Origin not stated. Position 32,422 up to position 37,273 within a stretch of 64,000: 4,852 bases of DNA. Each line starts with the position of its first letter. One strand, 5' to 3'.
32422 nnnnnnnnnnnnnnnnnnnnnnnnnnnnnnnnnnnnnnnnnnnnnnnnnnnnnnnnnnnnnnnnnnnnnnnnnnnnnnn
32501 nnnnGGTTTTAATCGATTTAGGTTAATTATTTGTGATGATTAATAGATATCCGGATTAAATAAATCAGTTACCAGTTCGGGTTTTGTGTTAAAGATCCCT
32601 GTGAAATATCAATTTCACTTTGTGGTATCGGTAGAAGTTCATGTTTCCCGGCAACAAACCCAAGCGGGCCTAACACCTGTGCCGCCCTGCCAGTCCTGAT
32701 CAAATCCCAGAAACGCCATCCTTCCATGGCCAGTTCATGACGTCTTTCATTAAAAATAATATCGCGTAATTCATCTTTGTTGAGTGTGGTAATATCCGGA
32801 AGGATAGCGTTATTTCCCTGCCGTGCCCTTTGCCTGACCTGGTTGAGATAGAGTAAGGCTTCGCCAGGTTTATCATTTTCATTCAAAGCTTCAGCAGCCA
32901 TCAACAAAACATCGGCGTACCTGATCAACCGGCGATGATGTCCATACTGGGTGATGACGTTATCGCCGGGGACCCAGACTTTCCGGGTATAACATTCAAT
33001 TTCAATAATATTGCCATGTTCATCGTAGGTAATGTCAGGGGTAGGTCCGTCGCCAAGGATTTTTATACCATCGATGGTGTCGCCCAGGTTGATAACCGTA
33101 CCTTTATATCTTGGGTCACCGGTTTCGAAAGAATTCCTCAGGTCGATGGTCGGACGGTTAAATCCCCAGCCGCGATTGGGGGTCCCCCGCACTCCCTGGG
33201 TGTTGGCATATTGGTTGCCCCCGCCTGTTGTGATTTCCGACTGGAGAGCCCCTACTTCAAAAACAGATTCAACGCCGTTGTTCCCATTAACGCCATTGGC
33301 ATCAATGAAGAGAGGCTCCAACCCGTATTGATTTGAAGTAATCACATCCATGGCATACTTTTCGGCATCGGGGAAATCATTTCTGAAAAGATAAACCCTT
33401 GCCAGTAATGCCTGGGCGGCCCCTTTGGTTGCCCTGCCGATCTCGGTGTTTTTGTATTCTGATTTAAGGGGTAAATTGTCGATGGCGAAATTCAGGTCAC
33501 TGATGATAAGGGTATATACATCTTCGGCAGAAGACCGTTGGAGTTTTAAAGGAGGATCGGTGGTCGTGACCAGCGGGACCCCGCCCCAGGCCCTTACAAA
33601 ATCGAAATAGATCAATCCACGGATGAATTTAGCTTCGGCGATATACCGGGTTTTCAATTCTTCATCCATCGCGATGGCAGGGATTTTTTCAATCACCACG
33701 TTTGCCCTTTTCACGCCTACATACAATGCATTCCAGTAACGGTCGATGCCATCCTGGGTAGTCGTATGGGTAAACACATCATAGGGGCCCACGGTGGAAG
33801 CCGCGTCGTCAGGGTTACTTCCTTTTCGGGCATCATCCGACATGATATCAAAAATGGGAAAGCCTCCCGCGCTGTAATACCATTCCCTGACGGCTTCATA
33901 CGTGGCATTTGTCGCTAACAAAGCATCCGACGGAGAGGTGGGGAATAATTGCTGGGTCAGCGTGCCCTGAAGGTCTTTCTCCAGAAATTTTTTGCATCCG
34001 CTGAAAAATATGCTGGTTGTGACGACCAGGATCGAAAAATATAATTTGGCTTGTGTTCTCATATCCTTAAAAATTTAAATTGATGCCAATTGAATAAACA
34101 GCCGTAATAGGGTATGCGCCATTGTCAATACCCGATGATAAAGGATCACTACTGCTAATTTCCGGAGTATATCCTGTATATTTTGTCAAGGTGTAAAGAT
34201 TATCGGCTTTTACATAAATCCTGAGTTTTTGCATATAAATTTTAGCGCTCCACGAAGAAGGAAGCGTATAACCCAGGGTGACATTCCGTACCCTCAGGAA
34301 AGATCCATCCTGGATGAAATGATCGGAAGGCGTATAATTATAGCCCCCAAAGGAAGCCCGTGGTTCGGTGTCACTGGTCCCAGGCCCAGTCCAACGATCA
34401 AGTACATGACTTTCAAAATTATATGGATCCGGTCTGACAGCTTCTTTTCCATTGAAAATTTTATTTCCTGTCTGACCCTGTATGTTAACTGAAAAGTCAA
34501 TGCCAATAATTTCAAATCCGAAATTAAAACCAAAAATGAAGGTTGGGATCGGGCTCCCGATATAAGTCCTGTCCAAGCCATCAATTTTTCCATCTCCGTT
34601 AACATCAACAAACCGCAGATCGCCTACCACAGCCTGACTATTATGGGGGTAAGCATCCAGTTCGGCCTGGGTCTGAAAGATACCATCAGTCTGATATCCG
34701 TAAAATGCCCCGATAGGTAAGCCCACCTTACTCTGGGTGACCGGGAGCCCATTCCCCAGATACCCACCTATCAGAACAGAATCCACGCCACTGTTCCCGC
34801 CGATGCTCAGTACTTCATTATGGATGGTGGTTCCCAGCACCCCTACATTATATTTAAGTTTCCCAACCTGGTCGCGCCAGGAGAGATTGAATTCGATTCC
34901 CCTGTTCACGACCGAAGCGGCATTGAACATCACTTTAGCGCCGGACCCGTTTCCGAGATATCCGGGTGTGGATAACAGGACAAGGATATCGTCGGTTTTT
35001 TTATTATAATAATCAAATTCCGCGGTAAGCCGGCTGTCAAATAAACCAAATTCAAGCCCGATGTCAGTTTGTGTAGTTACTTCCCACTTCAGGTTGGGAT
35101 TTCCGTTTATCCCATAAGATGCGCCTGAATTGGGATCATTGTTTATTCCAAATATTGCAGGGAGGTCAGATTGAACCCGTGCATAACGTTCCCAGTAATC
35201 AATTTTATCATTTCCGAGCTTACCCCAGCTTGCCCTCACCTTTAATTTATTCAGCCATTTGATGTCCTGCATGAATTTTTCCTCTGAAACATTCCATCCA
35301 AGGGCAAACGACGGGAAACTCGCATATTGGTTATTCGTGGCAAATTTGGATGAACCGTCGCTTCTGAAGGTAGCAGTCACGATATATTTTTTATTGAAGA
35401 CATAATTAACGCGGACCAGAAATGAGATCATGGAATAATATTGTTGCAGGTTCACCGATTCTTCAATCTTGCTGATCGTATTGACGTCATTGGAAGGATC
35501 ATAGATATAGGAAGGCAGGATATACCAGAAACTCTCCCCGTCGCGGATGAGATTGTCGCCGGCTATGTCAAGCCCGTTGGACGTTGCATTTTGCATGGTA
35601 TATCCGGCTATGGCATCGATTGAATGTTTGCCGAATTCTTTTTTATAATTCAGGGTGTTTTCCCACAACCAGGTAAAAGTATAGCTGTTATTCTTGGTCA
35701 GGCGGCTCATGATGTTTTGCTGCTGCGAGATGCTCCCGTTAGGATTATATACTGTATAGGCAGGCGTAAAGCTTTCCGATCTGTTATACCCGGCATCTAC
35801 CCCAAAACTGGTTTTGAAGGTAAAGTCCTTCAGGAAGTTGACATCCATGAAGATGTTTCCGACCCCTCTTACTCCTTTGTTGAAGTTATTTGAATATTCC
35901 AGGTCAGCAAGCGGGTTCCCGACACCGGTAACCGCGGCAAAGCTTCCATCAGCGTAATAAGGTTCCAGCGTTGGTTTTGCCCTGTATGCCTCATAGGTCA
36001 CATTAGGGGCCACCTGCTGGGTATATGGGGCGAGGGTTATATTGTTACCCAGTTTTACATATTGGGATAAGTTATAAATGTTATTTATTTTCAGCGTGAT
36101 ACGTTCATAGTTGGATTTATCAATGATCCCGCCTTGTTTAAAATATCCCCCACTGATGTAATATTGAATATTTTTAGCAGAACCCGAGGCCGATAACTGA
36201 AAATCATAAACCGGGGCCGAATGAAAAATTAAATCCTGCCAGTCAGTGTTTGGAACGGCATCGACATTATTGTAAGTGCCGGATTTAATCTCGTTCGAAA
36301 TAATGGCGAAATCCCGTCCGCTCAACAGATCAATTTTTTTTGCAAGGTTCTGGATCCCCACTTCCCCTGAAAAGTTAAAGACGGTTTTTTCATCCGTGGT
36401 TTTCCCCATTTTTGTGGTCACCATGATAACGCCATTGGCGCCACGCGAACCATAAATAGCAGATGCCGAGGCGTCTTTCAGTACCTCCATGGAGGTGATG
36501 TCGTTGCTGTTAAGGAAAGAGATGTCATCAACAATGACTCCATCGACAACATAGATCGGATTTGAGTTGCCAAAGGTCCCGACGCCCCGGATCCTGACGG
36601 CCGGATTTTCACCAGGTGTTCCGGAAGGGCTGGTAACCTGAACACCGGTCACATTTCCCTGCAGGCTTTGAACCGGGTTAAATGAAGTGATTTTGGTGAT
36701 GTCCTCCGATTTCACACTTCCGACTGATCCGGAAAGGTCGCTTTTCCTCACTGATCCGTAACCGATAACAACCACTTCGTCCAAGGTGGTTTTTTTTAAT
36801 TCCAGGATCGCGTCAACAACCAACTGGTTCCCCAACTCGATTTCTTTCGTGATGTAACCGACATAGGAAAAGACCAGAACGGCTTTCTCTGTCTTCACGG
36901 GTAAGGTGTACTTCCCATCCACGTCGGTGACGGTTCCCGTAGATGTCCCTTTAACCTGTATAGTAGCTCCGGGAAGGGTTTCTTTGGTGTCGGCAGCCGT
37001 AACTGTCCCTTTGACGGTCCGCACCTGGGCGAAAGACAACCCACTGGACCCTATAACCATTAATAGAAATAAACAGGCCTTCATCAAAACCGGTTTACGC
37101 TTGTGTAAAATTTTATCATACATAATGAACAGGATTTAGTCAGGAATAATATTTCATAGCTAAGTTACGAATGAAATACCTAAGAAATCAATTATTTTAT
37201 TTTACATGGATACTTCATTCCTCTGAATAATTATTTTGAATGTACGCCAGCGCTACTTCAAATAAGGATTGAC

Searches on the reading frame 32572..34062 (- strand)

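Call 15: search_protein_families(library=pfam, proteins=[window:32572-34062:-], max_evalue=0.0001)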
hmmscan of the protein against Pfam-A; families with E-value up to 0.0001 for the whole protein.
window:32572-34062:- (497 aa): 3 families
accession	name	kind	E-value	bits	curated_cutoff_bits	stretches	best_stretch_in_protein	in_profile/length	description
PF07980.17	SusD_RagB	-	1.8e-36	126.7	23.1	1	265-497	2-297/297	SusD family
PF14322.12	SusD-like_3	-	1.4e-26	94.4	27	1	100-225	68-191/191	Starch-binding associating with outer membrane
PF12771.13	SusD-like_2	-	3e-05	23.5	27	1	101-203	52-157/415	Starch-binding associating with outer membrane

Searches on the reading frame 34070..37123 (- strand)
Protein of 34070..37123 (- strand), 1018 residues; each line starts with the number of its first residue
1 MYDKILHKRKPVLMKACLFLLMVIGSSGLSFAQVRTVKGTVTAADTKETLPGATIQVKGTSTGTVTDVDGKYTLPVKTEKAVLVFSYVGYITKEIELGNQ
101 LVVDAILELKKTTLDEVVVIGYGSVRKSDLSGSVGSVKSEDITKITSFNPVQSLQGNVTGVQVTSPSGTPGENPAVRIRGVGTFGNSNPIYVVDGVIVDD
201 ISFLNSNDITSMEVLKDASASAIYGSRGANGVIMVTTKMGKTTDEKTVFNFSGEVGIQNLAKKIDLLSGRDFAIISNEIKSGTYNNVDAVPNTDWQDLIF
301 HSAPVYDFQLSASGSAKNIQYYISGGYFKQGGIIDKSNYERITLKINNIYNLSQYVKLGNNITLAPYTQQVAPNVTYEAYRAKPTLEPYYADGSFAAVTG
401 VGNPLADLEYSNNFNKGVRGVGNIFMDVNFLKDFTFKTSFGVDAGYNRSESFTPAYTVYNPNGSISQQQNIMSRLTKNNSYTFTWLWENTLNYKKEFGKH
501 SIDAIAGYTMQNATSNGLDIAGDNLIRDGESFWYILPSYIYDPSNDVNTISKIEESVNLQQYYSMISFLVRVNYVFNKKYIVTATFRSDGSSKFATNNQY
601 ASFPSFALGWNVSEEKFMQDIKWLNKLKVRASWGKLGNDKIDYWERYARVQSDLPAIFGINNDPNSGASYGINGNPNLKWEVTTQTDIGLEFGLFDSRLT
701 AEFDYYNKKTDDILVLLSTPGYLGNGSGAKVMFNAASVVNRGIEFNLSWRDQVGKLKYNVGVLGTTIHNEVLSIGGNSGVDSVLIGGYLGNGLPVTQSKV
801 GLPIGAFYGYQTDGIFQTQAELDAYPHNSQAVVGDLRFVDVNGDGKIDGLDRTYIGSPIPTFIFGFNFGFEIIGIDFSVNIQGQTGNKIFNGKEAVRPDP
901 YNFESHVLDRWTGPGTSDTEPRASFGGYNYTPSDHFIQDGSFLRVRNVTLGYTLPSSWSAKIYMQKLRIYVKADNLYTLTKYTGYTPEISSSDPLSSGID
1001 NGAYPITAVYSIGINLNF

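Call 15: search_protein_families(library=pfam, proteins=[window:34070-37123:-], max_evalue=0.0001)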
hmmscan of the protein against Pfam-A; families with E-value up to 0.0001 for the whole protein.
window:34070-37123:- (1018 aa): 4 families
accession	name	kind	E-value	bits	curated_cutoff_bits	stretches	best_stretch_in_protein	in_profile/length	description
PF00593.30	TonB_dep_Rec_b-barrel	-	3.5e-20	73.7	27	1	358-975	15-435/436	TonB dependent receptor-like, beta-barrel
PF13715.12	CarbopepD_reg_2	-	3.2e-19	69.2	32.2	1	37-119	1-88/88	CarboxypepD_reg-like domain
PF07715.20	Plug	-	1.1e-16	61.7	23.9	1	127-232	2-107/107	TonB-dependent Receptor Plug Domain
PF13620.12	CarboxypepD_reg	-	8.4e-10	39.3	32.3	1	36-96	1-65/82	Carboxypeptidase regulatory-like domain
